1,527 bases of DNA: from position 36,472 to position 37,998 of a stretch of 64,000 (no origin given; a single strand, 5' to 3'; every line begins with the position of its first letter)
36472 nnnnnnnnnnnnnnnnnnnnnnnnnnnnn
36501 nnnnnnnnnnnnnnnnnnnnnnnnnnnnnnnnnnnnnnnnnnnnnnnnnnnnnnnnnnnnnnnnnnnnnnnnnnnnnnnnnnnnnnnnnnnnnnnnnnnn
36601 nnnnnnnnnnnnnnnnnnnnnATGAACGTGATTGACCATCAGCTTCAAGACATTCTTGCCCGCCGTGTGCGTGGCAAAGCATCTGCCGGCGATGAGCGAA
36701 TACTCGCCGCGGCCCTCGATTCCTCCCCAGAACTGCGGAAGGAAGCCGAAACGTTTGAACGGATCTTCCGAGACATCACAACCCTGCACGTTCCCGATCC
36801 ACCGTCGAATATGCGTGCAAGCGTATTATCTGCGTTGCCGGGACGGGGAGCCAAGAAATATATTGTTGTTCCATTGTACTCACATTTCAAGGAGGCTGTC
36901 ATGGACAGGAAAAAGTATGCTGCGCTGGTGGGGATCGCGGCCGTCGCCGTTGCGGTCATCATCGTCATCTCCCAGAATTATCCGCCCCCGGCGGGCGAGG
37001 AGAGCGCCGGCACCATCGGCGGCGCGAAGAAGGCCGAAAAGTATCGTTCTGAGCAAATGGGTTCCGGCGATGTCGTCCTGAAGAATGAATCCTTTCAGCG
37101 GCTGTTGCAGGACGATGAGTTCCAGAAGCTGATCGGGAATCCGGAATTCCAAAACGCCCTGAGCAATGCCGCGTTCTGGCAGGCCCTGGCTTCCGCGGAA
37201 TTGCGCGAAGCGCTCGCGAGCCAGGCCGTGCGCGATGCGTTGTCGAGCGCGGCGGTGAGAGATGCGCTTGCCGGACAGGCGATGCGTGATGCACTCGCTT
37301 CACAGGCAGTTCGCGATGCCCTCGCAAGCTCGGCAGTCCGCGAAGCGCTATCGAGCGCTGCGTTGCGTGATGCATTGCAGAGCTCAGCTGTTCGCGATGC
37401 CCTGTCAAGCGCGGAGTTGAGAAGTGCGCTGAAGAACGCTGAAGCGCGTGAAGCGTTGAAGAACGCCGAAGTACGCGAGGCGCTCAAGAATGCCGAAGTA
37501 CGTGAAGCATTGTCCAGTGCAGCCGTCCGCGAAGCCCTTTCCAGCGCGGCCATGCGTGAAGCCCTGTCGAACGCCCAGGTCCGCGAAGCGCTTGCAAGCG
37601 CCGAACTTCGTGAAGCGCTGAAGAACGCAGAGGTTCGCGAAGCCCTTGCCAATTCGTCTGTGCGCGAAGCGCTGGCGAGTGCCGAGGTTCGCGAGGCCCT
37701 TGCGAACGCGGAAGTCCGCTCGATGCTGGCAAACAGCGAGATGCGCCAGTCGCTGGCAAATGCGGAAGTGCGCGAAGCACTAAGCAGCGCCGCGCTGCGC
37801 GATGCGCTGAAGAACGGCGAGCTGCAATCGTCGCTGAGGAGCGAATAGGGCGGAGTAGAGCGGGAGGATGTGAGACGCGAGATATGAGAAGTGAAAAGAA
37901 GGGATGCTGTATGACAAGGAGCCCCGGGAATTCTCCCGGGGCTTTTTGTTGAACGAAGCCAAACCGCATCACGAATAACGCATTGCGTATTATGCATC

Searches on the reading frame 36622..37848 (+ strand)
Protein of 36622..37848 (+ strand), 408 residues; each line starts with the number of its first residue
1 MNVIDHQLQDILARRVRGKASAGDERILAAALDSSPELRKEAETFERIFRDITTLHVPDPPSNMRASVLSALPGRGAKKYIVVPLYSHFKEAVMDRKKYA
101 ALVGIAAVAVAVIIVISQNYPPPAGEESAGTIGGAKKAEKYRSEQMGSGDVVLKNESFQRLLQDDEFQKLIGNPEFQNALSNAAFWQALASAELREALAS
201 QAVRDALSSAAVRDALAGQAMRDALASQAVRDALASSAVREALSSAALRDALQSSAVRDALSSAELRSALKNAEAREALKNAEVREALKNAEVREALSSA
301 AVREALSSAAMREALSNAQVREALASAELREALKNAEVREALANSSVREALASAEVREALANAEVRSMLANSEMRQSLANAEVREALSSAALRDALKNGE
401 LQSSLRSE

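Call 28: search_protein_families(library=pfam, proteins=[window:36622-37848:+], max_evalue=0.001)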
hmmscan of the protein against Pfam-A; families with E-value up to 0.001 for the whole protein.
window:36622-37848:+ (408 aa): 3 families
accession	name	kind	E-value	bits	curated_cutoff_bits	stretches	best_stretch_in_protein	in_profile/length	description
PF05696.16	DUF826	-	1.5e-08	35.1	25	0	336-361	2-27/75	Protein of unknown function (DUF826)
PF20250.3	FapA_N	-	1.9e-05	24.5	27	0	269-311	15-57/178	Flagellar Assembly Protein A N-terminal region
PF16550.10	RPN13_C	-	6.9e-05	23.4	39.3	0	254-334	18-97/112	UCH-binding domain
